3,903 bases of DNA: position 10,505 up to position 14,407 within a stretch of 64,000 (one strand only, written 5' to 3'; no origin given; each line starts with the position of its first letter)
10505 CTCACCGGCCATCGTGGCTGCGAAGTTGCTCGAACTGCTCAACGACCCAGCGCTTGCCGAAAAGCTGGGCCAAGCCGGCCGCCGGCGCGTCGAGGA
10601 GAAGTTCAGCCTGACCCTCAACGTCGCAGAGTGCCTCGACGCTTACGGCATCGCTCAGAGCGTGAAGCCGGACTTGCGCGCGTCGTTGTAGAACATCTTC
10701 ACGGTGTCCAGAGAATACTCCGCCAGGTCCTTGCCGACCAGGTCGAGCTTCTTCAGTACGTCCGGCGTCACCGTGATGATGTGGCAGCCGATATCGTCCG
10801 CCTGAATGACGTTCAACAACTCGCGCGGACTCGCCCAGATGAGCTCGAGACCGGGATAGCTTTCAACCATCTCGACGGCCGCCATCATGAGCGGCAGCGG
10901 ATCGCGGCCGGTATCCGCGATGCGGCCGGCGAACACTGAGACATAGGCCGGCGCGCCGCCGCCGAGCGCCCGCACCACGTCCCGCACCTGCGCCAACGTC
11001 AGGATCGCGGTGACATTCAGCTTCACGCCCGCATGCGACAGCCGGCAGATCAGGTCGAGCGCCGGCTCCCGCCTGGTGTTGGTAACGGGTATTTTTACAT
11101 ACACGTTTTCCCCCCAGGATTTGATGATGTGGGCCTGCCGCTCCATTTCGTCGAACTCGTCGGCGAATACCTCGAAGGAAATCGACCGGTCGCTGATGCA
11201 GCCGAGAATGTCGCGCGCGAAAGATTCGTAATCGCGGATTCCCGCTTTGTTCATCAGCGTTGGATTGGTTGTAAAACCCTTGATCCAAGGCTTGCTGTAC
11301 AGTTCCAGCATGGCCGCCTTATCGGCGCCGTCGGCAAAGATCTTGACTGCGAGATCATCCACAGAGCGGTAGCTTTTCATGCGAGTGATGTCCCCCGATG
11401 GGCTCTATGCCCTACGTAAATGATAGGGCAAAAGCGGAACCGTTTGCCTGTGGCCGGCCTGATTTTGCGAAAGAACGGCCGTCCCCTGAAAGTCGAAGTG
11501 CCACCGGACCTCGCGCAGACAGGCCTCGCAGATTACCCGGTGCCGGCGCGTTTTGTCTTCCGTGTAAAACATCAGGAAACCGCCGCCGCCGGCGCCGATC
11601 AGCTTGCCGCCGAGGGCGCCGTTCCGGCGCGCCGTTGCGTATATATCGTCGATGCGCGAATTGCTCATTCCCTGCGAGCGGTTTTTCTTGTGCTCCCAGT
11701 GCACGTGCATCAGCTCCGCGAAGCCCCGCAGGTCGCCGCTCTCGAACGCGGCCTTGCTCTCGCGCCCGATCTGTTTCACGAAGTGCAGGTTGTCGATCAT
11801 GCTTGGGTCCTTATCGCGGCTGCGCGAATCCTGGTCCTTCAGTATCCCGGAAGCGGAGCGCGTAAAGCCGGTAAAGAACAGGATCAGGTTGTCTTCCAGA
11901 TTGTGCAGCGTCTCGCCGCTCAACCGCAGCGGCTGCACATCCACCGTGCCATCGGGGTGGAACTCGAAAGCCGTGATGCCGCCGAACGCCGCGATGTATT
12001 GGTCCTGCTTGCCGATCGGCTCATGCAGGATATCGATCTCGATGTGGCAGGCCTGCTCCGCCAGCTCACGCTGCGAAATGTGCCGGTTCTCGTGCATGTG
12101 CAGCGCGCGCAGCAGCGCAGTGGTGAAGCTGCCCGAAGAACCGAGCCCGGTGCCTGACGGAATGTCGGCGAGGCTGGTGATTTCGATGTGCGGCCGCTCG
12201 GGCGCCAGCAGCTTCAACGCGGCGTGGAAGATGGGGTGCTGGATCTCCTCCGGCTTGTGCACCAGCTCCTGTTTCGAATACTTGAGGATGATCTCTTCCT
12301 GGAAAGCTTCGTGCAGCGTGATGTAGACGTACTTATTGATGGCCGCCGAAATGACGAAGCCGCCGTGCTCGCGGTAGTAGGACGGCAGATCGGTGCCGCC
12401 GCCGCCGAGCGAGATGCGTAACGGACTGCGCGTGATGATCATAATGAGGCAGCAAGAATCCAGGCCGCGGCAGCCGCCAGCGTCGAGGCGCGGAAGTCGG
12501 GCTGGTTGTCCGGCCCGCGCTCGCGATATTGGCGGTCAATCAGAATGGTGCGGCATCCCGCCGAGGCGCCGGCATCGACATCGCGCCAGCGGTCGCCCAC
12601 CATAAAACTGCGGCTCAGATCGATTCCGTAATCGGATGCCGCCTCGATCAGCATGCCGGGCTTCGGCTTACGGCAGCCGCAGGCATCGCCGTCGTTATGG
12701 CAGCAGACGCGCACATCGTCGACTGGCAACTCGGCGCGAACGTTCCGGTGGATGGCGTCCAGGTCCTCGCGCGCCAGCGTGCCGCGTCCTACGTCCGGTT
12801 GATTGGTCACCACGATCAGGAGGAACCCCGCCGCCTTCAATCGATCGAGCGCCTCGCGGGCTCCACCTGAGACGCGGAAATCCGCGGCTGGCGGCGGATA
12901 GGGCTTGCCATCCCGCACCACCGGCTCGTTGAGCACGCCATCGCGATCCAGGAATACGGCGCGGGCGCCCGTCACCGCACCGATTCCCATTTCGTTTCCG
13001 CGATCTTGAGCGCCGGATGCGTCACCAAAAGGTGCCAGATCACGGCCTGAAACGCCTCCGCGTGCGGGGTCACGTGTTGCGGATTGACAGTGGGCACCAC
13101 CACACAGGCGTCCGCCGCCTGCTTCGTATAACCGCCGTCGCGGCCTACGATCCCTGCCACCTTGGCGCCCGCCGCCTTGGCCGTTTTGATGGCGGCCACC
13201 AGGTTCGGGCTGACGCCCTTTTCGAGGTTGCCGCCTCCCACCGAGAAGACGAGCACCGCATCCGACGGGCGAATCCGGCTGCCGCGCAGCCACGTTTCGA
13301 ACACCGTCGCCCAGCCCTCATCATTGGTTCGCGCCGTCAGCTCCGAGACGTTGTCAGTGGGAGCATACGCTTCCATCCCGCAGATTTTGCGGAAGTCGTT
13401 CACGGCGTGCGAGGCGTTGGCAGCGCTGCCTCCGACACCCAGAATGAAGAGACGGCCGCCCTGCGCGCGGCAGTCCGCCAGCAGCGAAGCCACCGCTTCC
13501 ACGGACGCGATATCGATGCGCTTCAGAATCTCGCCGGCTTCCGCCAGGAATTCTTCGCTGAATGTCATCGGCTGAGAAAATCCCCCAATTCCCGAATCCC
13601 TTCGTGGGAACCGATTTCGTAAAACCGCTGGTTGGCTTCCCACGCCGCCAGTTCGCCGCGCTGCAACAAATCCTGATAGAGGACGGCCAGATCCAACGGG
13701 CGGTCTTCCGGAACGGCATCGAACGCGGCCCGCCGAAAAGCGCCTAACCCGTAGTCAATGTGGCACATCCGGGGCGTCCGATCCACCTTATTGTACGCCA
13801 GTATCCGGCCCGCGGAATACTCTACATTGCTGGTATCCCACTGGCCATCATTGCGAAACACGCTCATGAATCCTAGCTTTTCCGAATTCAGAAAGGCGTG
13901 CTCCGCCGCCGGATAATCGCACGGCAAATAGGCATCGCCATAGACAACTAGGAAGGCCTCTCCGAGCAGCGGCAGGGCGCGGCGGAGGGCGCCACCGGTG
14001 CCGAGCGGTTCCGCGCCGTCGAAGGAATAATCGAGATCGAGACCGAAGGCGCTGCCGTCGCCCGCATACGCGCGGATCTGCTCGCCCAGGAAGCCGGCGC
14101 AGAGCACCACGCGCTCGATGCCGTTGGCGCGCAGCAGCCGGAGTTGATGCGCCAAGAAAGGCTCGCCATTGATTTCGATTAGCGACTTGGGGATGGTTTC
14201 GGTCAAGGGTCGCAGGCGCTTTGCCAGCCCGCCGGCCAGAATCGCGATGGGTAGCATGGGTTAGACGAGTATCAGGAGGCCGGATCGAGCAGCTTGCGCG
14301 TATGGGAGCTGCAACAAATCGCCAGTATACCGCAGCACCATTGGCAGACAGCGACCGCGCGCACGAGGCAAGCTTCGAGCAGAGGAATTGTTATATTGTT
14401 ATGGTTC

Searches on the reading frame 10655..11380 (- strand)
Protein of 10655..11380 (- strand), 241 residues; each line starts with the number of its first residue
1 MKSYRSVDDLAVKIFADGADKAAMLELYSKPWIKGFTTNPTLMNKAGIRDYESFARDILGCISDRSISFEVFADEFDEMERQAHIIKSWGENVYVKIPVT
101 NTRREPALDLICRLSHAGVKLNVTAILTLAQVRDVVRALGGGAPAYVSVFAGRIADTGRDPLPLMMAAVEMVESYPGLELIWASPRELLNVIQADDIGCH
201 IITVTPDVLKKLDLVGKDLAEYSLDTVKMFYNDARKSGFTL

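Call 56: search_protein_families(library=pfam, proteins=[window:10655-11380:-], max_evalue=0.00001)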
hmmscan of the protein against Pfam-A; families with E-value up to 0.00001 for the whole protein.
window:10655-11380:- (241 aa): 1 family
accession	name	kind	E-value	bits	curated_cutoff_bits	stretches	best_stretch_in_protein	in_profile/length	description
PF00923.25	TAL_FSA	-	4.5e-40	138.2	27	1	14-236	1-280/285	Transaldolase/Fructose-6-phosphate aldolase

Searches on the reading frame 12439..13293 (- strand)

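Call 56: search_protein_families(library=pfam, proteins=[window:12439-13293:-], max_evalue=0.00001)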
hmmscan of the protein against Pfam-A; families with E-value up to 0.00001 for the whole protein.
window:12439-13293:- (284 aa): 4 families
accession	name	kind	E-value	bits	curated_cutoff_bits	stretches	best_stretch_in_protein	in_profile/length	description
PF13242.12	Hydrolase_like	-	3.5e-14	52.9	22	1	207-272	2-72/75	HAD-hyrolase-like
PF00702.32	Hydrolase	-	2.3e-12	48.2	26.4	1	141-246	99-191/191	haloacid dehalogenase-like hydrolase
PF13419.12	HAD_2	-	2.7e-08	34.6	23.8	1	204-251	130-177/178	Haloacid dehalogenase-like hydrolase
PF12710.13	HAD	-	2e-06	28.8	27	1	141-241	86-187/189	haloacid dehalogenase-like hydrolase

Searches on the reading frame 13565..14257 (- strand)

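Call 56: search_protein_families(library=pfam, proteins=[window:13565-14257:-], max_evalue=0.00001)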
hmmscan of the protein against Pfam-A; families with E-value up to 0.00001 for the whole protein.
window:13565-14257:- (230 aa): 2 families
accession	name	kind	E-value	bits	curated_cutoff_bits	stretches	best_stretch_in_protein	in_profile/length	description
PF00483.29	NTP_transferase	-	3.4e-13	50.2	21.2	1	6-127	4-129/245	Nucleotidyl transferase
PF12804.13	NTP_transf_3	-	4.8e-11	43.5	27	1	5-111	2-98/160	MobA-like NTP transferase domain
